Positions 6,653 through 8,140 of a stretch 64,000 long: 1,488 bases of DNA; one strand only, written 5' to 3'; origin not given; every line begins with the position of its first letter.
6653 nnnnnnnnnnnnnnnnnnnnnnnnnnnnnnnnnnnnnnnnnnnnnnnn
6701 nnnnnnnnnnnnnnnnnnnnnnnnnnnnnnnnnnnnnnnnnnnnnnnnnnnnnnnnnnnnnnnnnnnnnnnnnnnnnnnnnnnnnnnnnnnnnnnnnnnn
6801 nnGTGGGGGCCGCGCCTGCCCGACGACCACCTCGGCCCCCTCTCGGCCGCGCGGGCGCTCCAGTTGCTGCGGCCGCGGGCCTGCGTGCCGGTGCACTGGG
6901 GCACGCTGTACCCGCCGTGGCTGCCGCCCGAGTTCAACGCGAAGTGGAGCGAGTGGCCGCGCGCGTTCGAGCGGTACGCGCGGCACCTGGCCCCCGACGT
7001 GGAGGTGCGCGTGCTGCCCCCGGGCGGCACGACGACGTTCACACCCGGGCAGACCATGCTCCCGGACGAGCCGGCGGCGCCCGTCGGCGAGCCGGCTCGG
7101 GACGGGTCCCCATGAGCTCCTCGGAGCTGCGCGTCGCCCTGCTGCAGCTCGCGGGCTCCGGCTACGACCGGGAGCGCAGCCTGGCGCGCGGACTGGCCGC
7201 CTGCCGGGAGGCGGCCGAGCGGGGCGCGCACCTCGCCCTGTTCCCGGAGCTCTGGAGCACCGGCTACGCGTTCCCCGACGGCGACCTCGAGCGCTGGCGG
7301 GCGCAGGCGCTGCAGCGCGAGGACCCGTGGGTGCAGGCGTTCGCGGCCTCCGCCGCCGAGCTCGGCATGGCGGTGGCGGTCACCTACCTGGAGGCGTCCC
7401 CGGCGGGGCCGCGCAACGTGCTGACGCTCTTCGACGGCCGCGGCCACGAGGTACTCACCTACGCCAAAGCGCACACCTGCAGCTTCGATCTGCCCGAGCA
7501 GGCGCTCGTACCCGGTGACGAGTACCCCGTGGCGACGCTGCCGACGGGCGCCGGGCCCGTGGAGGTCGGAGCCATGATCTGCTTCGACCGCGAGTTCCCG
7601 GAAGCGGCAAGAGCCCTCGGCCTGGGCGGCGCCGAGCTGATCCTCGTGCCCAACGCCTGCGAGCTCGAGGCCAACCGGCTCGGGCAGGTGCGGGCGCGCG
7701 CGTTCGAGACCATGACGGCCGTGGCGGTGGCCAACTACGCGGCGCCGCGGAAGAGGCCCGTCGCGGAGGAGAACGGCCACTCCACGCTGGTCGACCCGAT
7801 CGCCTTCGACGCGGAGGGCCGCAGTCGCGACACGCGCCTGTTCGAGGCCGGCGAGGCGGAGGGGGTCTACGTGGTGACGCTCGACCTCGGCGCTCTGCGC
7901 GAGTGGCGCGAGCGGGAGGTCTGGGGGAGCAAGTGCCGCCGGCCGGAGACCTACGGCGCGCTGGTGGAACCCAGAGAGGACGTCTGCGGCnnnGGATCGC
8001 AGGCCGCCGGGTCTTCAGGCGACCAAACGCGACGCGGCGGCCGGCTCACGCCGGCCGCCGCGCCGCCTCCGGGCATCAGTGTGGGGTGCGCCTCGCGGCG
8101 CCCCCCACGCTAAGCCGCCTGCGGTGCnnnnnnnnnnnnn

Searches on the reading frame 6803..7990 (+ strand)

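Call 14: search_protein_families(library=pfam, proteins=[window:6803-7990:+])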
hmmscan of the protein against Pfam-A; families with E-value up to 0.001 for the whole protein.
window:6803-7990:+ (396 aa): 1 family
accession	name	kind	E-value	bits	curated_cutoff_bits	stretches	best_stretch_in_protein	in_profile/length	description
PF00795.27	CN_hydrolase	-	3.8e-31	108.8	23.2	1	110-369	1-255/256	Carbon-nitrogen hydrolase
